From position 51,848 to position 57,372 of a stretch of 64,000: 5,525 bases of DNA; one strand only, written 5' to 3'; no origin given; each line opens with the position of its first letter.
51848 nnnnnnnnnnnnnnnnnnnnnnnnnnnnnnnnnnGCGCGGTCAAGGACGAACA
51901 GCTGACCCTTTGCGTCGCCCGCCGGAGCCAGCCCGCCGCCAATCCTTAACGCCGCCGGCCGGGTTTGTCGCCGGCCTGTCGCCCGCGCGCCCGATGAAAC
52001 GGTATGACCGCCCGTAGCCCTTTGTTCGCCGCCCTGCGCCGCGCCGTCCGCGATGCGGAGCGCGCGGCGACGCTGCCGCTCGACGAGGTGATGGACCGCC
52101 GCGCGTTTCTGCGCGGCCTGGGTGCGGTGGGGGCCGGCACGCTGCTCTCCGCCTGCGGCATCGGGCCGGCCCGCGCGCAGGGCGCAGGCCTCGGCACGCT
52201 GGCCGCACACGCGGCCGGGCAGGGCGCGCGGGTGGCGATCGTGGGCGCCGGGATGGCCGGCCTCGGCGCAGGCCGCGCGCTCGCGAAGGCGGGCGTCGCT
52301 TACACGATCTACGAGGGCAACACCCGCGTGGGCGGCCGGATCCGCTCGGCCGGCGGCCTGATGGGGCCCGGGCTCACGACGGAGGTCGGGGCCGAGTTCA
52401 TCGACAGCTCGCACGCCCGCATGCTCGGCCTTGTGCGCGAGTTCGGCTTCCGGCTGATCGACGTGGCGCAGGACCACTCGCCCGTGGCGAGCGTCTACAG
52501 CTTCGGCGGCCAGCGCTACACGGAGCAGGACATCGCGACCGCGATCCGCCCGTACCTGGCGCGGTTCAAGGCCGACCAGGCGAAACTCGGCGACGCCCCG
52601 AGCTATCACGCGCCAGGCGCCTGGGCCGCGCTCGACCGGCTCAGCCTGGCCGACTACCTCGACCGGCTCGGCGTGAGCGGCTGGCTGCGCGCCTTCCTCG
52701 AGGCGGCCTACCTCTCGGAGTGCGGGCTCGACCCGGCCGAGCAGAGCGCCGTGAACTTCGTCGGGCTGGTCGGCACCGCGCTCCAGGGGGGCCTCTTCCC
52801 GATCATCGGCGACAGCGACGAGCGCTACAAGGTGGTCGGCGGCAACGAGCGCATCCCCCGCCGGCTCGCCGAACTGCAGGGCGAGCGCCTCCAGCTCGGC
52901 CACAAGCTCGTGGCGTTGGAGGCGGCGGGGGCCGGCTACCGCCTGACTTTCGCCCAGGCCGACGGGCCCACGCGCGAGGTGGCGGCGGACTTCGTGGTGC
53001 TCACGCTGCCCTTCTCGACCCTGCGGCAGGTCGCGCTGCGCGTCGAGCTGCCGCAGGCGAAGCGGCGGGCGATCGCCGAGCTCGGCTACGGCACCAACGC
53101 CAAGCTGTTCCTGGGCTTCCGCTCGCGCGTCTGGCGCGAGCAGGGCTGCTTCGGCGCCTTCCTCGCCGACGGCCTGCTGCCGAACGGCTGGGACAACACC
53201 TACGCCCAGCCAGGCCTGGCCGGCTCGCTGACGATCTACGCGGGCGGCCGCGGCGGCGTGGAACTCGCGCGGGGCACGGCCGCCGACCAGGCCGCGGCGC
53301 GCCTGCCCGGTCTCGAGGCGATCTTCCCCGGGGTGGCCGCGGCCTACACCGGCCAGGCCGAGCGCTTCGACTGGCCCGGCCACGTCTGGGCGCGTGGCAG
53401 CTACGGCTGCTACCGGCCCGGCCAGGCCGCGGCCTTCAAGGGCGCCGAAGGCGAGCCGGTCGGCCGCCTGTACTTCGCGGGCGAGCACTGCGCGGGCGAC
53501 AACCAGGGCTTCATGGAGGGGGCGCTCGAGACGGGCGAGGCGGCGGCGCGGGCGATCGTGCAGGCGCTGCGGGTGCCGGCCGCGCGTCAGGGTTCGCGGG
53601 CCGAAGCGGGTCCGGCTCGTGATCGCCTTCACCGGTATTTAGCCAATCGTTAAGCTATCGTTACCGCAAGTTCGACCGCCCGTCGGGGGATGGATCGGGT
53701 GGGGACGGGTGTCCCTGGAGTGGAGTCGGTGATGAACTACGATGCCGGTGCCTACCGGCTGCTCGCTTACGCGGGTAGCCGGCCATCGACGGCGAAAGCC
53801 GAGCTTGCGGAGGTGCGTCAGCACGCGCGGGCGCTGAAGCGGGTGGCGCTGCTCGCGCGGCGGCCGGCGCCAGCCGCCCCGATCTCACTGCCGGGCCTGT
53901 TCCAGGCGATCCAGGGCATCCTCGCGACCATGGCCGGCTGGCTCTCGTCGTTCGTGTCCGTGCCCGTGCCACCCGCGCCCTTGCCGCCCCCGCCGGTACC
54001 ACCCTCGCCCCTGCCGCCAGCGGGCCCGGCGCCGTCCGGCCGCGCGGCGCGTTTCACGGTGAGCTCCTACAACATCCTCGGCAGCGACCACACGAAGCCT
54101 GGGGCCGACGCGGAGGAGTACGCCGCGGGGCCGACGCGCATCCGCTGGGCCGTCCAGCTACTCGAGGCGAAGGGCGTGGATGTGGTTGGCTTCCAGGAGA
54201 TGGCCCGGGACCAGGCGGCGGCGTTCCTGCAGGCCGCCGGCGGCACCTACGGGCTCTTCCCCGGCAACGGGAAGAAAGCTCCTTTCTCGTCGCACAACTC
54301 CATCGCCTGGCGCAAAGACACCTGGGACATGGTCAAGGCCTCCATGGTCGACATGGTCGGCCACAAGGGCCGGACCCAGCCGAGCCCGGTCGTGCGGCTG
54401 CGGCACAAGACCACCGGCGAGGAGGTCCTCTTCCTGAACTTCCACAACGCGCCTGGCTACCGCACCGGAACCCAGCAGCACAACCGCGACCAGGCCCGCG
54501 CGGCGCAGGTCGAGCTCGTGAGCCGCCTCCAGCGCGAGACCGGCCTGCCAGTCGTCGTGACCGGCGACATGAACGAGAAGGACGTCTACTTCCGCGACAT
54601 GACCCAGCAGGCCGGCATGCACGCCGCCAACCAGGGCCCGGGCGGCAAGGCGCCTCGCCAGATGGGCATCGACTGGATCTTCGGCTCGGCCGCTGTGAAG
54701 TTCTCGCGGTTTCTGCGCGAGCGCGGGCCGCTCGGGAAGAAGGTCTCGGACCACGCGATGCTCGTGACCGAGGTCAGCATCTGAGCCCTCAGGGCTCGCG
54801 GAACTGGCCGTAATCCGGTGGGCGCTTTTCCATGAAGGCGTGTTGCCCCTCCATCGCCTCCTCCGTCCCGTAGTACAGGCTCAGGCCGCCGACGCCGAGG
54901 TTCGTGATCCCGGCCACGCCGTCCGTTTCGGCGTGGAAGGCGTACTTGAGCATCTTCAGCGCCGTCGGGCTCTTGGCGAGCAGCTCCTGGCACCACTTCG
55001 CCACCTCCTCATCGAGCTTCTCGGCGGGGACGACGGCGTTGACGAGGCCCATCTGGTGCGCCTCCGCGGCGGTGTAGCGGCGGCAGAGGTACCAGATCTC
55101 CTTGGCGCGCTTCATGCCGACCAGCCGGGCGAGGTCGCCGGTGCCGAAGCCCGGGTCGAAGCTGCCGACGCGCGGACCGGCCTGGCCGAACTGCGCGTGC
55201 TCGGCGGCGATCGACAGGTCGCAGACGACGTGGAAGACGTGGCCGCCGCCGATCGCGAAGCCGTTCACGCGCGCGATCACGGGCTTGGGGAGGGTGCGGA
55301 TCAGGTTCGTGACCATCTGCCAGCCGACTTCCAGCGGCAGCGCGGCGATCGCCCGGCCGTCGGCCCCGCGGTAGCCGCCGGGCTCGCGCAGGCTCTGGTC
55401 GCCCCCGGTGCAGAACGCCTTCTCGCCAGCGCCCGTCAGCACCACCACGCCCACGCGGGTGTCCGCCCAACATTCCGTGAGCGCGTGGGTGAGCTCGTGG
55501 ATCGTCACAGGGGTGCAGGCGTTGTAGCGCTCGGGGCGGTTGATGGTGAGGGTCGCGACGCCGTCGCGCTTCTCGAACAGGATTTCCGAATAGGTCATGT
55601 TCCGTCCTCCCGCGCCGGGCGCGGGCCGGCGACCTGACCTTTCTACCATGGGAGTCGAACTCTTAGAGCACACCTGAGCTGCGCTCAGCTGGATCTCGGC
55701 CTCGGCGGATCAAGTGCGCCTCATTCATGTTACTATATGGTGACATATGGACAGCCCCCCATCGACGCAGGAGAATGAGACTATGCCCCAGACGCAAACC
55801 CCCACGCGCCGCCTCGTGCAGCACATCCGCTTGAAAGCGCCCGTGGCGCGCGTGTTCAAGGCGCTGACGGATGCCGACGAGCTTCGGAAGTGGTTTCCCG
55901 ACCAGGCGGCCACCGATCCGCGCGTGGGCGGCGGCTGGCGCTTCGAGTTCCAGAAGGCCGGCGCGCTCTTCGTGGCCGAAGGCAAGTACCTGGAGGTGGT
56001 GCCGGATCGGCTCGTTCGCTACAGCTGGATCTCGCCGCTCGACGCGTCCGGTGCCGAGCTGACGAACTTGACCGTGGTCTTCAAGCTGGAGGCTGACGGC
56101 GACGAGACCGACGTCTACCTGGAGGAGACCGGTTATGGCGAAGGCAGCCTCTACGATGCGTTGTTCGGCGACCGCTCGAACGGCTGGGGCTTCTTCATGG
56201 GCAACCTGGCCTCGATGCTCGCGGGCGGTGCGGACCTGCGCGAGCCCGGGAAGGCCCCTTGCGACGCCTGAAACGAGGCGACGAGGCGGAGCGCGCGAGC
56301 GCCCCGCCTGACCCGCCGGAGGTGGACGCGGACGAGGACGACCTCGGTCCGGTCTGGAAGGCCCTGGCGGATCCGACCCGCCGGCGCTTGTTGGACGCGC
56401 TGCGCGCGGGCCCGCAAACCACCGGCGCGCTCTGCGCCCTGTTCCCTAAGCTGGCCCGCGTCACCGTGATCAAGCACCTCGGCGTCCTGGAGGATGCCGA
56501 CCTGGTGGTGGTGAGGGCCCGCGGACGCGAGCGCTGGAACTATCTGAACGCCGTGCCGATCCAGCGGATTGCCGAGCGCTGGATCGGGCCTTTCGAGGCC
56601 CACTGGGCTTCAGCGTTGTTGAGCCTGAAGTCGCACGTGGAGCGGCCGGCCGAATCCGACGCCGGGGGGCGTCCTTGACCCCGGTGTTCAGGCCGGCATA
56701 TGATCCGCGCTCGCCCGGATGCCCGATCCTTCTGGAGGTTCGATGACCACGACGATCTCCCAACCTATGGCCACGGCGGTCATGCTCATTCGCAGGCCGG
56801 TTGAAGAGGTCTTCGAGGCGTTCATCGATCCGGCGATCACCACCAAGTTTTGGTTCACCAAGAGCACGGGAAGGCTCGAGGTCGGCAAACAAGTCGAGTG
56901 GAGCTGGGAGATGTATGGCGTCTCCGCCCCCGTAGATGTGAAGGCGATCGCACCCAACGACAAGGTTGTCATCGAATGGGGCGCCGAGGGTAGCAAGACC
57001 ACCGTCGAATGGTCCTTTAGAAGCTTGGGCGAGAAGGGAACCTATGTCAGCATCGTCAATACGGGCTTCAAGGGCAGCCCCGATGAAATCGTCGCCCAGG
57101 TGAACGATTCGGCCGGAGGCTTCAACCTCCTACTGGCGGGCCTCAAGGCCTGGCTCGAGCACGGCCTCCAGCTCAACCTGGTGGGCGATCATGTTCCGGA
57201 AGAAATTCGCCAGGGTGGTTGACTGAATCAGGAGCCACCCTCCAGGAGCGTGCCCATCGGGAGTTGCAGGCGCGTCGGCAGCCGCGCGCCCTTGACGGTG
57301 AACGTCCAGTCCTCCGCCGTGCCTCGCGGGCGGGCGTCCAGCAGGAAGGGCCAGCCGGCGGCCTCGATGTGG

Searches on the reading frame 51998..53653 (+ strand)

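Call 66: search_protein_families(library=pfam, proteins=[window:51998-53653:+], max_evalue=0.00001)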
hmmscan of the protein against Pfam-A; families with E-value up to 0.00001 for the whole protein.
window:51998-53653:+ (551 aa): 3 families
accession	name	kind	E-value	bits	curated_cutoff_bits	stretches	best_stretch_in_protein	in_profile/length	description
PF01593.30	Amino_oxidase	-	4.6e-54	184.8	19.8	1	86-520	1-442/443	Flavin containing amine oxidoreductase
PF13450.12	NAD_binding_8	-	1.6e-08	35.1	21.9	1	81-148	1-67/68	NAD(P)-binding Rossmann-like domain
PF01266.30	DAO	-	3.9e-06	27.1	27.9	1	78-159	1-76/353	FAD dependent oxidoreductase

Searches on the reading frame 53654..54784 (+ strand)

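Call 72: search_protein_families(library=pfam, proteins=[window:53654-54784:+], max_evalue=0.0001)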
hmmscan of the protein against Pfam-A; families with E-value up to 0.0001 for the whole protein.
window:53654-54784:+ (376 aa): 1 family
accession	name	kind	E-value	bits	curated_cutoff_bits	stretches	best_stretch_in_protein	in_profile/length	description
PF03372.29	Exo_endo_phos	-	5.9e-11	43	24.5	1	138-367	2-225/225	Endonuclease/Exonuclease/phosphatase family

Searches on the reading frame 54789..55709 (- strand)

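Call 72: search_protein_families(library=pfam, proteins=[window:54789-55709:-], max_evalue=0.0001)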
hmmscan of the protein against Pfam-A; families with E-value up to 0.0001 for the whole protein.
window:54789-55709:- (306 aa): 2 families
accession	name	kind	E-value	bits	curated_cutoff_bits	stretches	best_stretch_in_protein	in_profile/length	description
PF00378.25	ECH_1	-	1.1e-66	225.1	27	1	47-302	2-250/251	Enoyl-CoA hydratase/isomerase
PF16113.10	ECH_2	-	4.1e-22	79.6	27.2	1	52-238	2-183/335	Enoyl-CoA hydratase/isomerase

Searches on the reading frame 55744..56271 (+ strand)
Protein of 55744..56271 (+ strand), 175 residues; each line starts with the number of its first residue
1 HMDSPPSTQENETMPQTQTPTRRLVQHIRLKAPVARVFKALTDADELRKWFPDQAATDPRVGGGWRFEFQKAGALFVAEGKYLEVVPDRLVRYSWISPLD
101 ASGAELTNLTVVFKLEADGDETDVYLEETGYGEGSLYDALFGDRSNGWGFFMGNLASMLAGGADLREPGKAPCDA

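Call 72: search_protein_families(library=pfam, proteins=[window:55744-56271:+], max_evalue=0.0001)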
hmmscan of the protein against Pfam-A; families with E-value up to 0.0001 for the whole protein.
window:55744-56271:+ (175 aa): 2 families
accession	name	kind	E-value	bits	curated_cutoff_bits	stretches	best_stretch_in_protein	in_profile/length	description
PF08327.17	AHSA1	-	1.4e-20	74.2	22.1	1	31-159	1-124/125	Activator of Hsp90 ATPase homolog 1-like protein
PF10604.15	Polyketide_cyc2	-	3.6e-07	31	27.4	1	24-127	4-105/142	Polyketide cyclase / dehydrase and lipid transport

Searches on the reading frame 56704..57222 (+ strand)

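Call 72: search_protein_families(library=pfam, proteins=[window:56704-57222:+], max_evalue=0.0001)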
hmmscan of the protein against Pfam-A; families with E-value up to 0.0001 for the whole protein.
window:56704-57222:+ (172 aa): 1 family
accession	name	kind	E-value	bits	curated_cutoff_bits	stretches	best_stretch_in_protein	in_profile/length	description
PF08327.17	AHSA1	-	5.9e-14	52.8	22.1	1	32-152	3-125/125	Activator of Hsp90 ATPase homolog 1-like protein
